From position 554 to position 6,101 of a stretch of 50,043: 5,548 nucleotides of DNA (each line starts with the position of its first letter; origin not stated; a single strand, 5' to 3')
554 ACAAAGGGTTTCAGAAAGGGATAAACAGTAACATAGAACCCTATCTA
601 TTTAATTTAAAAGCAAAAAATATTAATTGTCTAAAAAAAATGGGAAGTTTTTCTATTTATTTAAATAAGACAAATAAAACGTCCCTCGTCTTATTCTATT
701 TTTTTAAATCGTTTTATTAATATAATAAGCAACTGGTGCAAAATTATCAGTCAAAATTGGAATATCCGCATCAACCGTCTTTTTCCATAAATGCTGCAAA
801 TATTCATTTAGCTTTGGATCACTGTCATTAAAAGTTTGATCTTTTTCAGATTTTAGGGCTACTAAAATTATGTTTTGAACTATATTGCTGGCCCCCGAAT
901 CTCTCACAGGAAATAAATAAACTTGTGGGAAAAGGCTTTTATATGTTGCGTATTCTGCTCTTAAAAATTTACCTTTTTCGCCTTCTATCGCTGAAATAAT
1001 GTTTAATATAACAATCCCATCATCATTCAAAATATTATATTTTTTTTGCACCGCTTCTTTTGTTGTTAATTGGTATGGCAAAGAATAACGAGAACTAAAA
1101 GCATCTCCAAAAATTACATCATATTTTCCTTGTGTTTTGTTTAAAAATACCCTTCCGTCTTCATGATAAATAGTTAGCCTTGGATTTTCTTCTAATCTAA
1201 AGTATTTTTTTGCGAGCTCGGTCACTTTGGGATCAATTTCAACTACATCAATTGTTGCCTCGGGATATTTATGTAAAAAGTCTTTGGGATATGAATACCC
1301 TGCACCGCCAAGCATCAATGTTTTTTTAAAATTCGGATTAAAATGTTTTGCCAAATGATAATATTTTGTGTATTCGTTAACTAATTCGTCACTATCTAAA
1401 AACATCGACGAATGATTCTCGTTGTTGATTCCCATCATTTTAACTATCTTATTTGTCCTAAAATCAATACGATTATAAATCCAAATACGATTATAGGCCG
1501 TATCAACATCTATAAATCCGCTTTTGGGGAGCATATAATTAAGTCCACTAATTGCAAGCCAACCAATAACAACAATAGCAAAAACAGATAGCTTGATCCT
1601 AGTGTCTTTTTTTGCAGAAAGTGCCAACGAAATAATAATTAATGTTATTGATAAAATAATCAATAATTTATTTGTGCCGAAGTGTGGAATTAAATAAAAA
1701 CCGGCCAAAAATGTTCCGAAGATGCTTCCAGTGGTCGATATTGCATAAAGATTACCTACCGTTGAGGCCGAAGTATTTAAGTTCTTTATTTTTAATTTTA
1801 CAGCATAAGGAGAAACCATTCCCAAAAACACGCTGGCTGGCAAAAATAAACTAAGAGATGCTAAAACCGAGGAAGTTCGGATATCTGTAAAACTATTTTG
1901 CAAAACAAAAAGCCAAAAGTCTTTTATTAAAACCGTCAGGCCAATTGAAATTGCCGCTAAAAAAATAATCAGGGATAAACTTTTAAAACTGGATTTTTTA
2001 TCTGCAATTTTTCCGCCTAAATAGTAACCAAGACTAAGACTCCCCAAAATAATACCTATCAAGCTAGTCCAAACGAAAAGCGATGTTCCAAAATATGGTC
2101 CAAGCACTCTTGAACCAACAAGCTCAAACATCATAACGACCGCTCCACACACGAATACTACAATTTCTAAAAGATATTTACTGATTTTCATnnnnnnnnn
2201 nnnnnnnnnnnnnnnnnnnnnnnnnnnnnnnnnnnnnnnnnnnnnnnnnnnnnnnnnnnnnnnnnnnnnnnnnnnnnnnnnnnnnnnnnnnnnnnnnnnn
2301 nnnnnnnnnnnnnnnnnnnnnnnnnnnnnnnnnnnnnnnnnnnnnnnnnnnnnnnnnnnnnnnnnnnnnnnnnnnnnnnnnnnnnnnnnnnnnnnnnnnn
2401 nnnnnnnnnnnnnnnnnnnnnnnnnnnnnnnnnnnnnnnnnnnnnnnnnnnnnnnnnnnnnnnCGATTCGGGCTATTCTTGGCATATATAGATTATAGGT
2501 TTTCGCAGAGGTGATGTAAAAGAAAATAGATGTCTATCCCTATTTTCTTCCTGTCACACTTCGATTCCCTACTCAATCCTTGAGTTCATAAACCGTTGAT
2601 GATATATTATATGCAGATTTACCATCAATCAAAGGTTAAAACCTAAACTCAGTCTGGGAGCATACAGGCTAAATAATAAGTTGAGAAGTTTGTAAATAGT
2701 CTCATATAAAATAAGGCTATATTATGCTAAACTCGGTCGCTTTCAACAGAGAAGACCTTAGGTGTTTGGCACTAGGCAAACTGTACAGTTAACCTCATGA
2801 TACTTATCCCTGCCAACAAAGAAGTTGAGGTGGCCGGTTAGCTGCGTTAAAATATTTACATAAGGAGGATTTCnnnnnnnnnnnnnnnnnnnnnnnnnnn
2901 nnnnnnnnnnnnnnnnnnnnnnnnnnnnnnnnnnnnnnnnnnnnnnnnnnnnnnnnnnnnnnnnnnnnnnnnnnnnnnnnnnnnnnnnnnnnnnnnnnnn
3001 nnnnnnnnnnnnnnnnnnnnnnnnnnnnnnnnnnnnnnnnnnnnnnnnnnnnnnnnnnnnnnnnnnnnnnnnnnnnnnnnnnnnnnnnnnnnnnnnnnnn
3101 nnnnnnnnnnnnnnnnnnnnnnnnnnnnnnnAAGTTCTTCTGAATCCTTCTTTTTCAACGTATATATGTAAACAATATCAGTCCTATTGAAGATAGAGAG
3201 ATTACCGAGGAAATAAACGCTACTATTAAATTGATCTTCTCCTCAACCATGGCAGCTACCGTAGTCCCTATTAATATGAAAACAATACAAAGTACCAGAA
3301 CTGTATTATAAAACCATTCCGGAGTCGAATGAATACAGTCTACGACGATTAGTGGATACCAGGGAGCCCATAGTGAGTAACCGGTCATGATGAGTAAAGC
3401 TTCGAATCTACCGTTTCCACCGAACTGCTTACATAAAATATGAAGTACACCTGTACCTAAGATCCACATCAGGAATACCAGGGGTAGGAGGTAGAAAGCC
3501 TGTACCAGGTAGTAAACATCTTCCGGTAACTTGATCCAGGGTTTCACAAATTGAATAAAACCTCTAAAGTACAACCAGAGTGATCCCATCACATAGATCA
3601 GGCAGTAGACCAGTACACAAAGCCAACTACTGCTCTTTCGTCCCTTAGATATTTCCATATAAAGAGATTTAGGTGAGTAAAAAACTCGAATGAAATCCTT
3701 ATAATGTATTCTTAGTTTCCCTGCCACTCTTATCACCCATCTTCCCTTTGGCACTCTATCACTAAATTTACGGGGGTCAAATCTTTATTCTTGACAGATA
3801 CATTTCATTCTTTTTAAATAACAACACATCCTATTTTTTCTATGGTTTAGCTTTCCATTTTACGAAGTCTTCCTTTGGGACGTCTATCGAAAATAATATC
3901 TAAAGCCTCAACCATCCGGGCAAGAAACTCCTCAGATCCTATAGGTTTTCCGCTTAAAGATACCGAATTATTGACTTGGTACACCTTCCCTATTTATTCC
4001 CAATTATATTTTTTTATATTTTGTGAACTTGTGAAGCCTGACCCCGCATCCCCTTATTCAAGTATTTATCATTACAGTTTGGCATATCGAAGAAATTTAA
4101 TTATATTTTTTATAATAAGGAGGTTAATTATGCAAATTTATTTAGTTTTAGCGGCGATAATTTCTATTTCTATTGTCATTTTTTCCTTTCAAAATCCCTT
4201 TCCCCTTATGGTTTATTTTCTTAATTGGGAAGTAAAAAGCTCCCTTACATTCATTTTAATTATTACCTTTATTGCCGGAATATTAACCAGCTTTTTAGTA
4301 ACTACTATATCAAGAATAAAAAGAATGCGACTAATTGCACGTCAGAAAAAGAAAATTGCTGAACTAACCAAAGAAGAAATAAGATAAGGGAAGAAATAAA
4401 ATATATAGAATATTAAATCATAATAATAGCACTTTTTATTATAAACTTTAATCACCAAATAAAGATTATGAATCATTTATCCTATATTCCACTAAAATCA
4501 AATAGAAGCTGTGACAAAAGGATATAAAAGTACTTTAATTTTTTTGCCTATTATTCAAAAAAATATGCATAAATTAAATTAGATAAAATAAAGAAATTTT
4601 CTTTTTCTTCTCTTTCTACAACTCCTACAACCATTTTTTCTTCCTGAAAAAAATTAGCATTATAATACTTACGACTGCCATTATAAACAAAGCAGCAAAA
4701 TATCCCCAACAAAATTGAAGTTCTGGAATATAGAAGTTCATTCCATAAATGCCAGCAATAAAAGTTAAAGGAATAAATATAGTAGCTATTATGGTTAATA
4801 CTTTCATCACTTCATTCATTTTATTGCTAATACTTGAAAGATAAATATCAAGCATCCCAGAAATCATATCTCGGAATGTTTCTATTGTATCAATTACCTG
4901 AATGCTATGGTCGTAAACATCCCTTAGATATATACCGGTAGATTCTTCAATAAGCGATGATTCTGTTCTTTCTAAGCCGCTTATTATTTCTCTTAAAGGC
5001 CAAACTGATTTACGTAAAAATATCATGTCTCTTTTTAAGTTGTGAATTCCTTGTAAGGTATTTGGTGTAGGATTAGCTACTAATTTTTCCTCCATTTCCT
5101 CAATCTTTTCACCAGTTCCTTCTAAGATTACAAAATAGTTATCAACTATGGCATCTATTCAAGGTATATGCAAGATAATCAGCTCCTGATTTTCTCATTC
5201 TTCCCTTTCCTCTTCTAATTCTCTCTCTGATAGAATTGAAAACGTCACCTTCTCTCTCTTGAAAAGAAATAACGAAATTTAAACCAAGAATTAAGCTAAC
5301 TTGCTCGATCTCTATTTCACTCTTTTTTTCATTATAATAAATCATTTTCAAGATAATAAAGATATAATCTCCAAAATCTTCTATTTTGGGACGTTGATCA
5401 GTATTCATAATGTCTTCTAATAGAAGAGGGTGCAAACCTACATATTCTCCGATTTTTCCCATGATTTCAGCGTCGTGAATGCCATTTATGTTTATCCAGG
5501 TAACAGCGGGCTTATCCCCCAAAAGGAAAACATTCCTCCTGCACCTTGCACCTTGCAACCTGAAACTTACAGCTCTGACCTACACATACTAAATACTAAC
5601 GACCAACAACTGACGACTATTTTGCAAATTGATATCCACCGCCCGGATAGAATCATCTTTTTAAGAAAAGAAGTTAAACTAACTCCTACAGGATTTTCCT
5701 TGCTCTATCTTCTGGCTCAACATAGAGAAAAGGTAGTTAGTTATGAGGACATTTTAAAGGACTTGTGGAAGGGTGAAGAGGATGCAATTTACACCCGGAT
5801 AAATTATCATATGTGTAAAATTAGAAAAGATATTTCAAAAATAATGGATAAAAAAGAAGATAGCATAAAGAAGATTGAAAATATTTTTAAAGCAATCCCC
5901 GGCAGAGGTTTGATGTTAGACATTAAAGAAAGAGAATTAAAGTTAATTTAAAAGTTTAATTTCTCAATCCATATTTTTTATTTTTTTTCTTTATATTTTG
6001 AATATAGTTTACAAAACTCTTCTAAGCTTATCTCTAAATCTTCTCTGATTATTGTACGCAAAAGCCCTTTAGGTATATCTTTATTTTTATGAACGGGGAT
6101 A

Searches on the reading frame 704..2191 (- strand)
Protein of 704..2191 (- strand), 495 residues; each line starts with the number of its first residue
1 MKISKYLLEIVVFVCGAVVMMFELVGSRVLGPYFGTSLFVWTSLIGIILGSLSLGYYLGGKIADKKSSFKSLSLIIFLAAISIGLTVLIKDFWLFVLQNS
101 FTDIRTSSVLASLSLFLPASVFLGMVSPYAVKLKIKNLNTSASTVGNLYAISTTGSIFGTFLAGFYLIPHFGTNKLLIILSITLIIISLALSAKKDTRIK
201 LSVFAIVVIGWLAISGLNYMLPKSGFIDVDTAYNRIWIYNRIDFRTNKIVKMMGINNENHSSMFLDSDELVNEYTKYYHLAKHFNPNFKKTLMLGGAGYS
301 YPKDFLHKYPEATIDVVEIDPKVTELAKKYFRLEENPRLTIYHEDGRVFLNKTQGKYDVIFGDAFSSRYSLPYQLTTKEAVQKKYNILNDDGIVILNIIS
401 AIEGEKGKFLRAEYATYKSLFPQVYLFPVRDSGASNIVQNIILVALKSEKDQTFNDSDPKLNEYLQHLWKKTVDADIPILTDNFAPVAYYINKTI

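Call 8: search_protein_families(library=pfam, proteins=[window:704-2191:-], max_evalue=0.01)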
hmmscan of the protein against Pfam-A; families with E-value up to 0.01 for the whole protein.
window:704-2191:- (495 aa): 1 family
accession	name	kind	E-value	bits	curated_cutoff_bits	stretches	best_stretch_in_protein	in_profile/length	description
PF01564.23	Spermine_synth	-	5.5e-14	52.6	22.9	1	278-398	9-132/186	Spermine/spermidine synthase domain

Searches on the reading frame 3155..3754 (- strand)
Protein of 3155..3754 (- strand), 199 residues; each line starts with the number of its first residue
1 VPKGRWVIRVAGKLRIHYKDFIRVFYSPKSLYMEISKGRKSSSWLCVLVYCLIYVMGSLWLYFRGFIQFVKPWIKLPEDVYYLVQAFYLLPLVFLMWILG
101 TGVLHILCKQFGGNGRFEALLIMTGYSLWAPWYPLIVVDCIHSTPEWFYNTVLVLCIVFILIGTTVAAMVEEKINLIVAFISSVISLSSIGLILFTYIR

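Call 8: search_protein_families(library=pfam, proteins=[window:3155-3754:-], max_evalue=0.01)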
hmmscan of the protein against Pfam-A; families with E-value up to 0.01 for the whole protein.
window:3155-3754:- (199 aa): 1 family
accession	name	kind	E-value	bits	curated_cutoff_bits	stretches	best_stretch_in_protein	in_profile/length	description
PF04893.22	Yip1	-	1.6e-07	31.8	28.6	1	23-188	2-168/173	Yip1 domain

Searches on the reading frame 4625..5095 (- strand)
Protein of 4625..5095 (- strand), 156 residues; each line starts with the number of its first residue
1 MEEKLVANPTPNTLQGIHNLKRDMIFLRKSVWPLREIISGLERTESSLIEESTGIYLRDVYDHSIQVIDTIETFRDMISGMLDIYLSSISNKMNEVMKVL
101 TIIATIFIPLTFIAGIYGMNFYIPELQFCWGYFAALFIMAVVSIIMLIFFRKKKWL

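Call 8: search_protein_families(library=pfam, proteins=[window:4625-5095:-], max_evalue=0.01)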
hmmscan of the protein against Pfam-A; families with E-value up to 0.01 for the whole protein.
window:4625-5095:- (156 aa): 2 families
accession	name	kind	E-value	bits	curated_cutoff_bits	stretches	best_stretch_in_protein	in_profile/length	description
PF01544.23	CorA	-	5.8e-45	154.3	27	1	2-152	138-292/292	CorA-like Mg2+ transporter protein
PF20990.2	DUF2207_C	-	0.0017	18.6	33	1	74-152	111-187/247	Predicted membrane protein (DUF2207) C-terminal domain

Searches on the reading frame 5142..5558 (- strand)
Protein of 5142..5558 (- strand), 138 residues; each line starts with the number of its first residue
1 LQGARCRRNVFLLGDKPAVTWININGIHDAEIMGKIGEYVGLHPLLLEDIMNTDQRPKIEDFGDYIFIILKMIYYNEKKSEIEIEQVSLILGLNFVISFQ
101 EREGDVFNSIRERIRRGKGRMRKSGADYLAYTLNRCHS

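Call 8: search_protein_families(library=pfam, proteins=[window:5142-5558:-], max_evalue=0.01)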
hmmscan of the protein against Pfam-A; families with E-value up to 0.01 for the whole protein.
window:5142-5558:- (138 aa): 1 family
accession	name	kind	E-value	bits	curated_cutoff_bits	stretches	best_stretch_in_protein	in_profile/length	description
PF01544.23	CorA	-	2.5e-16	60.3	27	1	19-125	4-108/292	CorA-like Mg2+ transporter protein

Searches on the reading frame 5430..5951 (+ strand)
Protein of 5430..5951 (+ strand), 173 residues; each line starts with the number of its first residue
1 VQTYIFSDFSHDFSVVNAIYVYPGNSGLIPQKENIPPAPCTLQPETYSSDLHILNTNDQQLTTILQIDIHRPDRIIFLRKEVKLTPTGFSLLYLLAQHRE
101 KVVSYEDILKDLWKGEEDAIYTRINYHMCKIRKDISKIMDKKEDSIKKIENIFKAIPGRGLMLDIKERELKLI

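Call 8: search_protein_families(library=pfam, proteins=[window:5430-5951:+], max_evalue=0.01)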
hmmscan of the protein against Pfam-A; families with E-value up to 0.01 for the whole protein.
window:5430-5951:+ (173 aa): 1 family
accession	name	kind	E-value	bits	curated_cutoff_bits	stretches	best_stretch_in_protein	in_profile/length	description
PF00486.34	Trans_reg_C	-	8.9e-13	48.6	26.2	1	80-149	2-70/77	Transcriptional regulatory protein, C terminal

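Call 24: search_protein_families(library=phrogs, proteins=[window:5430-5951:+], max_evalue=0.01)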
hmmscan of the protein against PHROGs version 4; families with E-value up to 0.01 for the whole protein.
window:5430-5951:+ (173 aa): 1 family
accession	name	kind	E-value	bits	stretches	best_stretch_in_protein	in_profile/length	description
phrog_731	-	unknown function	1.8e-08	34.9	1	76-138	145-207/227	-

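Call 25: search_protein_families(library=ncbifam, proteins=[window:5430-5951:+], max_evalue=0.01)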
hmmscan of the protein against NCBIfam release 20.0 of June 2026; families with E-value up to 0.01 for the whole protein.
window:5430-5951:+ (173 aa): 25 families
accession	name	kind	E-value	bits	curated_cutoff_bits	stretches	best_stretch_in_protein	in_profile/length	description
NF033117.2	vanR_ACDEGLN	exception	5.3e-10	39.3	350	1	66-143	137-210/226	VanR-ABDEGLN family response regulator transcription factor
NF033120.0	vanR_FM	exception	8e-10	38.7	460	1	66-149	139-219/231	vancomycin resistance response regulator transcription factor, VanR-F/VanR-M family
NF053854.1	RespRegPhoBBctds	equivalog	1.2e-09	37.9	270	1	60-138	131-210/225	two-component system response regulator PhoB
TIGR02154.1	PhoB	equivalog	5.6e-08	32.4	296.2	1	65-147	135-216/226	phosphate regulon transcriptional regulator PhoB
NF040689.1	MtrAB_MtrA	equivalog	7.9e-08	31.9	300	1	59-141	121-204/219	MtrAB system response regulator MtrA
NF008199.0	PRK10955.1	equivalog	1.9e-07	31.2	341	1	74-162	147-227/232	envelope stress response regulator transcription factor CpxR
NF045944.1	ResRegRpaBCyano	equivalog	3.5e-07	29.8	330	1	63-139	132-211/229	response regulator transcription factor RpaB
NF000404.1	vanR-D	exception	4.6e-07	29.6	500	1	73-136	148-211/232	vancomycin resistance response regulator transcription factor VanR-D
NF000401.1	vanR-A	exception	2.3e-06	27.2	500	1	76-142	149-216/231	vancomycin resistance response regulator transcription factor VanR-A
NF008296.0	PRK11083.1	equivalog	1.6e-05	24.4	273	1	65-146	136-215/228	two-component system response regulator CreB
NF041209.1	resp_regPieR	equivalog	2.1e-05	24.3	450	1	55-136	128-210/231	two component system response regulator PieR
NF000403.1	vanR-C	exception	2.5e-05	23.9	480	1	64-147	141-220/231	vancomycin resistance response regulator transcription factor VanR-C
NF041734.1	resp_reg_RppA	equivalog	7.5e-05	22.2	250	1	79-140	152-213/229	two-component system response regulator RppA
NF007982.1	PRK10710.1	equivalog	0.00011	21.8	380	1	59-149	132-220/235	envelope stress response regulator BaeR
NF007977.0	PRK10701.1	equivalog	0.00025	20.6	330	1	64-144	141-219/241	two-component system response regulator RstA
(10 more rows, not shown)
